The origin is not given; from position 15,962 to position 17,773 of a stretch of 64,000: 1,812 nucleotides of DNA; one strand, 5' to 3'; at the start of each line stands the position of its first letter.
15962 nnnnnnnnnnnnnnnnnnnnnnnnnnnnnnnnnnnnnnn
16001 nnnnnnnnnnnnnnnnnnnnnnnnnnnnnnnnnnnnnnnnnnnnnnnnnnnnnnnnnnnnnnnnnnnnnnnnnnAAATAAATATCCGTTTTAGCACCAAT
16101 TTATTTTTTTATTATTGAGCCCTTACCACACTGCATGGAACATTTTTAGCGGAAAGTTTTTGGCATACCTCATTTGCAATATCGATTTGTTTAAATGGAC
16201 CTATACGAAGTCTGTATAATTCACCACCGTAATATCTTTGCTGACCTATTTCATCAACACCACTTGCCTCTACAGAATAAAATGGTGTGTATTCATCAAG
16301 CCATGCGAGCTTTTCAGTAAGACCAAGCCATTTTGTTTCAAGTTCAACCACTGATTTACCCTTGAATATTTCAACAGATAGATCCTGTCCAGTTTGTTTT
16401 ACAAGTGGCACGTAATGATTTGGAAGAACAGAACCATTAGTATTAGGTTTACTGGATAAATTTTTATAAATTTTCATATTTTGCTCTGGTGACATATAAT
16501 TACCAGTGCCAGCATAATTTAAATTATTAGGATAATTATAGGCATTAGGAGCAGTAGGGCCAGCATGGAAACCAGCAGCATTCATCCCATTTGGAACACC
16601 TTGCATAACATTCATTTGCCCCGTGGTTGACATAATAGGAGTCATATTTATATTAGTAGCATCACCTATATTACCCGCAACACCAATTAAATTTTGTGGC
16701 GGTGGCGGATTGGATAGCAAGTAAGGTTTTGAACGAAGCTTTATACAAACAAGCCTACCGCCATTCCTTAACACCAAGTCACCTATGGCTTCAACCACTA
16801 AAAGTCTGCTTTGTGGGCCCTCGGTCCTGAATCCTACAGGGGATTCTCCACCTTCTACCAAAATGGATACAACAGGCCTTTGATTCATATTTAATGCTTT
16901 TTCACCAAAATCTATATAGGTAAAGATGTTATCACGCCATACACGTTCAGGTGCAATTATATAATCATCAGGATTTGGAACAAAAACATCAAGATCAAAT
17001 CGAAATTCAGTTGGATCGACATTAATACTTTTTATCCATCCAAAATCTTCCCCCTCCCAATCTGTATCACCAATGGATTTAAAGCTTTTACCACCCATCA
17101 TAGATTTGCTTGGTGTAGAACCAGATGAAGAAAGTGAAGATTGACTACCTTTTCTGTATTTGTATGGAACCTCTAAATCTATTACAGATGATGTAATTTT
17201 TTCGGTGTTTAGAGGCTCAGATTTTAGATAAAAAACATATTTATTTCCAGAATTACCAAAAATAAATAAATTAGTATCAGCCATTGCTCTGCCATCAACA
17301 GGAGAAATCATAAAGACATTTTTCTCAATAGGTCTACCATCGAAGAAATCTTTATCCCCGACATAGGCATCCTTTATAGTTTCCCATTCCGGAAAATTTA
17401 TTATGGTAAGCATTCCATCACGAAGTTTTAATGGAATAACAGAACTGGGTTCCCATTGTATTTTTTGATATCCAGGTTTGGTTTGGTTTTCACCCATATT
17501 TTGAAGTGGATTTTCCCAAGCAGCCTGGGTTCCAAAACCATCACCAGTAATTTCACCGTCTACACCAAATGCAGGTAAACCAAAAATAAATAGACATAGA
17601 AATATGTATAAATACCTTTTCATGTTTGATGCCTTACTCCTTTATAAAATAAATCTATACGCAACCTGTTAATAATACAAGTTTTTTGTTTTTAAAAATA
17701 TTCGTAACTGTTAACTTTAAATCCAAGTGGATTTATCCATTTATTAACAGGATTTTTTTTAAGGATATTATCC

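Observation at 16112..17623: VirB9 fused to an Asn/Gly-rich linker and a C-terminal SPOR-like peptidoglycan-binding domain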

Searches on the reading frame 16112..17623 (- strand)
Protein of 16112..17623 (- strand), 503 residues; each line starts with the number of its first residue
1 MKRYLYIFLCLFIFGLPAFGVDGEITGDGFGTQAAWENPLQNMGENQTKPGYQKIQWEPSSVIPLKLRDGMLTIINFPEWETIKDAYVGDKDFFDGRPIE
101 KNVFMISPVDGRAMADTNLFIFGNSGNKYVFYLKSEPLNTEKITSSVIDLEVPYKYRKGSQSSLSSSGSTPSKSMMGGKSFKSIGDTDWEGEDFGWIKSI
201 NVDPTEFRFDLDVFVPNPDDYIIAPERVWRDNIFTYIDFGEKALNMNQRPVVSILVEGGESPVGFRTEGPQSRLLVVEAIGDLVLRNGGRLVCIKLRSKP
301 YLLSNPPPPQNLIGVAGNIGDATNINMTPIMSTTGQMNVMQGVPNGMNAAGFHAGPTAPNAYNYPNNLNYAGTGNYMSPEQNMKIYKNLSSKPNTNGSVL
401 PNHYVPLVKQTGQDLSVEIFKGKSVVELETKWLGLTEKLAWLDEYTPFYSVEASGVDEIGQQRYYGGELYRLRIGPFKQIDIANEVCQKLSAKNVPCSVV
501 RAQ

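Call 5: search_protein_families(library=pfam, proteins=[window:16112-17623:-], max_evalue=0.1)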
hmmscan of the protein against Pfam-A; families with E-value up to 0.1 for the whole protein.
window:16112-17623:- (503 aa): 2 families
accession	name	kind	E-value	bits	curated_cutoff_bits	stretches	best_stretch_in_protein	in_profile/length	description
PF03524.21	CagX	-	4.1e-18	66.4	34.2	1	52-295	3-196/198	Conjugal transfer protein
PF05036.18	SPOR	-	3.4e-05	24.5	21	1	462-501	36-76/76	SPOR domain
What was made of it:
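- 16112..17623 (-): virB9-SPOR gene (503 aa plus stop). Pfam CagX plus SPOR (call 5).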

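Call 7: find_homologous_proteins(query=window:16115-17623:-)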
Query window:16115-17623:- (503 aa): 1704 proteins with E <= 0.001 among 8000 candidates; the best 120 are listed.
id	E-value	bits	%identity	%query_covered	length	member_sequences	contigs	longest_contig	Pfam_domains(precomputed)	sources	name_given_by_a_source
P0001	0.0e+0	1149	98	100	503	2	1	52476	PF03524.22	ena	-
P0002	5.5e-262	888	76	100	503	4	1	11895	PF05036.19,PF03524.22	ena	-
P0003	2.9e-252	856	75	100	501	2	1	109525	PF05036.19,PF03524.22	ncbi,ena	-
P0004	3.1e-252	856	75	100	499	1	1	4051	PF05036.19,PF03524.22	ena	-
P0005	7.1e-252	855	75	100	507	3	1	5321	PF05036.19,PF03524.22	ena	-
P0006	6.4e-250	848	74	100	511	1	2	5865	PF05036.19,PF03524.22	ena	-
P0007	2.0e-249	847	73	100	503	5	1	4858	PF05036.19,PF03524.22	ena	-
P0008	3.2e-249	846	75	100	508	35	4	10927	PF05036.19,PF03524.22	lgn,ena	-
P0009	4.8e-248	842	74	100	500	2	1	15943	PF05036.19,PF03524.22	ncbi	-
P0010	1.1e-246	838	73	100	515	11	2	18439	PF05036.19,PF03524.22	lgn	-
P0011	4.1e-246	836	75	97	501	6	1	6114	PF05036.19,PF03524.22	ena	-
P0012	5.7e-246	835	74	100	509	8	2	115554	PF05036.19,PF03524.22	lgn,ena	-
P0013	1.4e-245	834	73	100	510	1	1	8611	PF05036.19,PF03524.22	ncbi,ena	-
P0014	6.1e-243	825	73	100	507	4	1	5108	PF05036.19,PF03524.22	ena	-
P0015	4.6e-242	822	76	95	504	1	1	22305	PF05036.19,PF03524.22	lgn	-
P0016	5.7e-242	822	73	100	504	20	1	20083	PF05036.19,PF03524.22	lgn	-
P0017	4.6e-241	819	72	100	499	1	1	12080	PF05036.19,PF03524.22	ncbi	-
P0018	5.3e-239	812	71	100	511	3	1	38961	PF05036.19,PF03524.22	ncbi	-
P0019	3.4e-238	810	70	99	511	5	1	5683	PF05036.19,PF03524.22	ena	-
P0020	9.0e-238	808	70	98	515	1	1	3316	PF05036.19,PF03524.22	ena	-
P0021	1.3e-237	808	70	98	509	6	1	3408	PF05036.19,PF03524.22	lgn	-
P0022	6.9e-237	805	72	98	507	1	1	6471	PF05036.19,PF03524.22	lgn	-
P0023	7.8e-235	798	69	100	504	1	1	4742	PF05036.19,PF03524.22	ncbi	-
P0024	4.6e-234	796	72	96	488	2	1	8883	PF05036.19,PF03524.22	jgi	jgi:ComB9 competence protein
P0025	3.6e-233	793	72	98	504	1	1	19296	PF03524.22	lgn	-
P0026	4.9e-233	793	69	100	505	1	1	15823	PF03524.22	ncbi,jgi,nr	ncbi:MAG: TrbG/VirB9 family P-type conjugative transfer protein [Rickettsiales bacterium]|jgi:ComB9 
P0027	5.4e-231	786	73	95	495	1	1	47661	PF05036.19,PF03524.22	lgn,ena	-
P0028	1.2e-226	771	66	100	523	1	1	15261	PF05036.19,PF03524.22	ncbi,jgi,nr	ncbi:MAG: TrbG/VirB9 family P-type conjugative transfer protein [Rickettsiales bacterium]|jgi:hypoth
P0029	3.0e-226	770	67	100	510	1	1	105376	PF05036.19,PF03524.22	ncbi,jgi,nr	ncbi:MAG: TrbG/VirB9 family P-type conjugative transfer protein [Rickettsiales bacterium]|jgi:hypoth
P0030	4.4e-214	730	64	100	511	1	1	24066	PF03524.22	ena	-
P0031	9.7e-208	709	73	62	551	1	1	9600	PF03524.22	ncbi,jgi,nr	ncbi:MAG: TrbG/VirB9 family P-type conjugative transfer protein [Rickettsiales bacterium]|jgi:type I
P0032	1.5e-206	705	61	100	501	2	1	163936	PF05036.19,PF03524.22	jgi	-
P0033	5.2e-198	677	59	100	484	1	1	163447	PF05036.19,PF03524.22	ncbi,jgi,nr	ncbi:MAG: TrbG/VirB9 family P-type conjugative transfer protein [Alphaproteobacteria bacterium]|nr:T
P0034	1.1e-168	580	55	98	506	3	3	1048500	PF03524.22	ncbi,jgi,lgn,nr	ncbi:MAG: TrbG/VirB9 family P-type conjugative transfer protein [Alphaproteobacteria bacterium]|jgi:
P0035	5.1e-166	571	53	100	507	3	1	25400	PF05036.19,PF03524.22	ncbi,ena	-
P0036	1.0e-164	567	52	100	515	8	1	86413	PF05036.19,PF03524.22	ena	-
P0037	2.0e-164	566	53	98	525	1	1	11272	PF05036.19,PF03524.22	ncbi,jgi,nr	ncbi:MAG: TrbG/VirB9 family P-type conjugative transfer protein [Rickettsiales bacterium]|jgi:ComB9 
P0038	2.1e-164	566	54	98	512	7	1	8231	PF05036.19,PF03524.22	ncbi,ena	-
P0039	1.0e-162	561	50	100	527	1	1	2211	PF05036.19,PF03524.22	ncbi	-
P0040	4.3e-157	542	49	99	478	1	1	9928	PF03524.22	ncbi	ncbi:MAG: TrbG/VirB9 family P-type conjugative transfer protein [Alphaproteobacteria bacterium]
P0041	4.1e-155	535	52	99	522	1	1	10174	PF03524.22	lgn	-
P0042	3.6e-152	526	61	60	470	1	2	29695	PF03524.22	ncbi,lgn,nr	ncbi:MAG: TrbG/VirB9 family P-type conjugative transfer protein [Alphaproteobacteria bacterium]|nr:T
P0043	1.6e-151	524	47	100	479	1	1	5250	PF03524.22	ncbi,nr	ncbi:MAG: TrbG/VirB9 family P-type conjugative transfer protein [Alphaproteobacteria bacterium]|nr:T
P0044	4.7e-151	522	61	78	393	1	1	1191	PF05036.19,PF03524.22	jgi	jgi:hypothetical protein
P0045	2.7e-139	483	48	94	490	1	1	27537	PF03524.22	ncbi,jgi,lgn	-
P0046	1.2e-134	468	47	94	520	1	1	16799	PF03524.22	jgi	jgi:hypothetical protein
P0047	2.4e-133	464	65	65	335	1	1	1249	PF03524.22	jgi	jgi:hypothetical protein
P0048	4.7e-130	453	71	58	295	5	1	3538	PF05036.19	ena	-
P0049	1.8e-128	448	44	100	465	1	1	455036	PF03524.22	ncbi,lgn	-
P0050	1.3e-114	402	43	98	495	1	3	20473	PF05036.19,PF03524.22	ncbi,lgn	-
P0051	4.9e-113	397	43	94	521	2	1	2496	PF05036.19,PF03524.22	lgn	-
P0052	7.2e-113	396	43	100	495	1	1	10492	PF05036.19,PF03524.22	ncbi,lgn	-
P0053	8.2e-113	396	42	94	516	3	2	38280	PF05036.19,PF03524.22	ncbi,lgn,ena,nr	ncbi:MAG: TrbG/VirB9 family P-type conjugative transfer protein [Alphaproteobacteria bacterium]|nr:T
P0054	8.9e-113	396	43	94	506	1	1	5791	PF05036.19,PF03524.22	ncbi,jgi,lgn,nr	ncbi:MAG: TrbG/VirB9 family P-type conjugative transfer protein [Rickettsiales bacterium]|jgi:type I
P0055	2.0e-111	391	41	97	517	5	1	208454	PF03524.22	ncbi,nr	ncbi:MAG: TrbG/VirB9 family P-type conjugative transfer protein [Alphaproteobacteria bacterium]|nr:T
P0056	3.0e-111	391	41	99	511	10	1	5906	PF03524.22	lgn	-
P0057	4.1e-111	390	41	100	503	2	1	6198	PF03524.22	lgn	-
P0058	4.3e-111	390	40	98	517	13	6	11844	PF03524.22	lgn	-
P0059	4.8e-111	390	40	99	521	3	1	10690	PF05036.19,PF03524.22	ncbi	-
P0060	5.7e-111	390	41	99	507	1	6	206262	PF03524.22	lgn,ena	-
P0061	1.2e-110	389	41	99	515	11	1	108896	PF03524.22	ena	-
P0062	1.6e-110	388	41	99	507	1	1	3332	PF03524.22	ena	-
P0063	1.8e-110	388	41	99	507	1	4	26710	PF03524.22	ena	-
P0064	1.9e-110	388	40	100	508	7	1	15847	PF03524.22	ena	-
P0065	1.9e-110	388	42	94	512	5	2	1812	PF03524.22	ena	-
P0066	1.9e-110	388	41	99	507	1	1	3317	PF03524.22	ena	-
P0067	2.1e-110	388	41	98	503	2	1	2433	PF03524.22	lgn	-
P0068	2.3e-110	388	41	98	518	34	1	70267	PF03524.22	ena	-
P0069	3.1e-110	387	41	100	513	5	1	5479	PF03524.22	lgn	-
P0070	4.9e-110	387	40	99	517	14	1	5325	PF03524.22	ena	-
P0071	6.4e-110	386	41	99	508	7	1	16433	PF03524.22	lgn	-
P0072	7.1e-110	386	43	94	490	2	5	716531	PF03524.22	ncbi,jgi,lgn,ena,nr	ncbi:MAG TPA: TrbG/VirB9 family P-type conjugative transfer protein [Alphaproteobacteria bacterium]|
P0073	7.3e-110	386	41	98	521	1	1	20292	PF03524.22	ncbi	-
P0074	7.6e-110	386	41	100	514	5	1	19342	PF03524.22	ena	-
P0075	7.9e-110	386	40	99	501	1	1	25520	PF03524.22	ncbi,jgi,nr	ncbi:MAG: TrbG/VirB9 family P-type conjugative transfer protein [Rickettsiales bacterium]|jgi:type I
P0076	8.1e-110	386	41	98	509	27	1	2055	PF03524.22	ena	-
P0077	8.4e-110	386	43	94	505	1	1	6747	PF03524.22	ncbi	-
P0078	1.0e-109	386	40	99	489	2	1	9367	PF03524.22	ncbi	ncbi:MAG: TrbG/VirB9 family P-type conjugative transfer protein [Alphaproteobacteria bacterium]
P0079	1.1e-109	386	43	95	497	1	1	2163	PF03524.22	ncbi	-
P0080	1.1e-109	386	42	98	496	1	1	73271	PF03524.22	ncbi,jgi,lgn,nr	ncbi:MAG: TrbG/VirB9 family P-type conjugative transfer protein [Rickettsiales bacterium]|jgi:type I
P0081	1.1e-109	386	43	95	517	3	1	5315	PF03524.22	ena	-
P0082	1.1e-109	386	42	100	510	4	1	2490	PF03524.22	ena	-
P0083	1.2e-109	385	40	100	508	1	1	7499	PF03524.22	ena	-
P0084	1.2e-109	385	42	99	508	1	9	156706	PF03524.22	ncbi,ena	-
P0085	1.3e-109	385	42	99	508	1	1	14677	PF03524.22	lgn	-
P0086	1.5e-109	385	43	95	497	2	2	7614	PF03524.22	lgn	-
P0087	1.5e-109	385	42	100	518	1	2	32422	PF03524.22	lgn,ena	-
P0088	1.6e-109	385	41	99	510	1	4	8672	PF03524.22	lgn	-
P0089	1.7e-109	385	42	99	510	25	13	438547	PF03524.22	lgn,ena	-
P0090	2.9e-109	384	42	99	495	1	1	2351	PF03524.22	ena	-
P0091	3.3e-109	384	42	100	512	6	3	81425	PF03524.22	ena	-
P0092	3.6e-109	384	42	99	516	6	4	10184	PF03524.22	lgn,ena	-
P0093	3.6e-109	384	42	99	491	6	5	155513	PF03524.22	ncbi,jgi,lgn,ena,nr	ncbi:MAG TPA: TrbG/VirB9 family P-type conjugative transfer protein [Alphaproteobacteria bacterium]|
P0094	3.7e-109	384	41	100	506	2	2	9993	PF03524.22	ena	-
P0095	3.7e-109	384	43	100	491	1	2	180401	PF03524.22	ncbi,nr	ncbi:MAG: TrbG/VirB9 family P-type conjugative transfer protein [Alphaproteobacteria bacterium]|nr:T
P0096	3.8e-109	384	41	100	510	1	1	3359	PF03524.22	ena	-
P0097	3.9e-109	384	41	99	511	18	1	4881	PF03524.22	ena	-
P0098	4.1e-109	384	43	95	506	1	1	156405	PF03524.22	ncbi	-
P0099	4.4e-109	384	41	98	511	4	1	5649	PF03524.22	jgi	jgi:ComB9 competence protein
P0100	4.9e-109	383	40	99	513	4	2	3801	PF03524.22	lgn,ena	-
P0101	5.6e-109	383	42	99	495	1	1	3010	PF03524.22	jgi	-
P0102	5.7e-109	383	40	99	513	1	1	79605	PF03524.22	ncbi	-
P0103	7.2e-109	383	40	99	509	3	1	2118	PF05036.19,PF03524.22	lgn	-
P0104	8.4e-109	383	43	95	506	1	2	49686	PF03524.22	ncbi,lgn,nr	ncbi:MAG: TrbG/VirB9 family P-type conjugative transfer protein [Alphaproteobacteria bacterium]|nr:T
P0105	9.2e-109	383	42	94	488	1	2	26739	PF03524.22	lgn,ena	-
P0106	9.9e-109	382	40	99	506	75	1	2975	PF03524.22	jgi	jgi:type IV secretory pathway VirB9-like protein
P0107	1.1e-108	382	40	100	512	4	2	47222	PF03524.22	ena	-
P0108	1.1e-108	382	42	94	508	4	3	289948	PF03524.22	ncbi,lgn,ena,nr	ncbi:MAG: TrbG/VirB9 family P-type conjugative transfer protein [Alphaproteobacteria bacterium]|nr:T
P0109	1.3e-108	382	42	94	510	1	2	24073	PF03524.22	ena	-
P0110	1.3e-108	382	41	99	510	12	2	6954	PF03524.22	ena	-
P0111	1.4e-108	382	40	99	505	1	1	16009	PF03524.22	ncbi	-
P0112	1.5e-108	382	39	100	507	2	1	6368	PF03524.22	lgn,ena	-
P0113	1.6e-108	382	40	100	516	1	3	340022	PF03524.22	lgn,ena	-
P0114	1.6e-108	382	40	98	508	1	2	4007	PF03524.22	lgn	-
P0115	1.8e-108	382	40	98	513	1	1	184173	PF03524.22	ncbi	-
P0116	1.8e-108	382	41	100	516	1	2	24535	PF03524.22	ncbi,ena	-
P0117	1.9e-108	382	40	99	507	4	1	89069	PF03524.22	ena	-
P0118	2.0e-108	381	41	99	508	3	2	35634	PF03524.22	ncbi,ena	-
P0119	2.1e-108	381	40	100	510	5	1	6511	PF03524.22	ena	-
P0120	2.5e-108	381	42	94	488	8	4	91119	PF03524.22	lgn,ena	-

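Call 8: search_protein_families(library=ncbifam, proteins=[window:16112-17623:-], max_evalue=0.01)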
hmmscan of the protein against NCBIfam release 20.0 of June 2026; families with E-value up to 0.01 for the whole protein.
window:16112-17623:- (503 aa): 1 family
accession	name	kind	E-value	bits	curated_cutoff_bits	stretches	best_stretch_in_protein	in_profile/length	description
TIGR02781.1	VirB9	equivalog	8.8e-14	51.7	217.7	1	53-294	31-243/248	P-type conjugative transfer protein VirB9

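Call 12: find_related_loci(query=A1, collection=genome_contigs, flank=10000)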
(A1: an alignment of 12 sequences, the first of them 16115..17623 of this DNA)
Query A1 (503 aa) in genome_contigs; peptide patterns used: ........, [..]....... (x = any residue, [..] = any of these).
599 stretches matched a pattern (row limit reached: there are more); 519 encode a relative of the query (tblastn E <= 1e-3); the best 80 are kept; 80 distinct loci.
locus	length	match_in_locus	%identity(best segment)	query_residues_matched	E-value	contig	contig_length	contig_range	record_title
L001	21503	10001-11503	75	1-503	0e+0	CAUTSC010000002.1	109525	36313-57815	MAG TPA_asm: uncultured proteobacterium isolate ERR10228863_bin.48_MetaWRAP_v1.3_MAG genome assembly, contig: ERZ2165959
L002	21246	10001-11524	74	1-503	0e+0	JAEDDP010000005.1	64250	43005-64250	MAG: Alphaproteobacteria bacterium isolate MAG035 NODE_205_length_64250_cov_7.817743, whole genome shotgun sequence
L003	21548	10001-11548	74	1-503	0e+0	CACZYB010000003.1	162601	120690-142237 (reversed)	MAG: uncultured proteobacterium isolate RUG13061 genome assembly, contig: RUG13061_asm_3, whole genome shotgun sequence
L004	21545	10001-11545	73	1-503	0e+0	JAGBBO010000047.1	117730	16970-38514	MAG: Alphaproteobacteria bacterium isolate RGIG8969 Water_deer_Rectum-2__c494363, whole genome shotgun sequence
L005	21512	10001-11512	70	7-503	0e+0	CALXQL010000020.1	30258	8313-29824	MAG: uncultured Alphaproteobacteria bacterium isolate E19__bin253 genome assembly, contig: E19__k127_8386733, whole geno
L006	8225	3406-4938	74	1-503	0e+0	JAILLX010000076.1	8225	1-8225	MAG: bacterium isolate RUI239 k141_1611440_flag=1_multi=10.0000_len=8225, whole genome shotgun sequence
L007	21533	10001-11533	71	1-503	0e+0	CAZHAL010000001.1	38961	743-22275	MAG TPA_asm: uncultured Bacteroidales bacterium isolate SRP199465_co2_466 genome assembly, contig: NODE_2359_length_3896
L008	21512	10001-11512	73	1-503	0e+0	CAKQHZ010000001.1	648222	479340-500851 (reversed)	MAG: uncultured Alphaproteobacteria bacterium isolate REFINED_METABAT215_TOP10_CONTIGS_1500_ASSEMBLY_K77_MERGED__Hadza_M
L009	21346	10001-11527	74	1-503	0e+0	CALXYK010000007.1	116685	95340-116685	MAG: uncultured Alphaproteobacteria bacterium isolate E20__bin364 genome assembly, contig: E20__k127_8139903, whole geno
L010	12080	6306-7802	72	1-503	0e+0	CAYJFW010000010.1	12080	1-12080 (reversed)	MAG TPA_asm: uncultured Bacteroidales bacterium isolate ERP123703_co3_24 genome assembly, contig: NODE_6480_length_12080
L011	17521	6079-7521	74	25-503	0e+0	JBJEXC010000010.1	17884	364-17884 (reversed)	MAG: Alphaproteobacteria bacterium isolate LOHA32_bin.034 NODE_1736_length_17884_cov_7.774469, whole genome shotgun sequ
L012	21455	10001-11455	74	25-503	0e+0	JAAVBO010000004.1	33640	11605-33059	MAG: bacterium isolate Mgla_MAG_30-bin_7 c_000000006252, whole genome shotgun sequence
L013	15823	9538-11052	69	1-503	0e+0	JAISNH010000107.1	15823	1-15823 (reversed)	MAG: Rickettsiales bacterium isolate Im510_bin77 k119_2484843, whole genome shotgun sequence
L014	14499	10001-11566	66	3-503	0e+0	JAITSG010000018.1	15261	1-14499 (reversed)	MAG: Rickettsiales bacterium isolate Roe453_bin7 k119_777471, whole genome shotgun sequence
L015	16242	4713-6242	67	1-503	0e+0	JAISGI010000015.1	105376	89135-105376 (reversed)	MAG: Rickettsiales bacterium isolate Gx485_bin9 k119_5394638, whole genome shotgun sequence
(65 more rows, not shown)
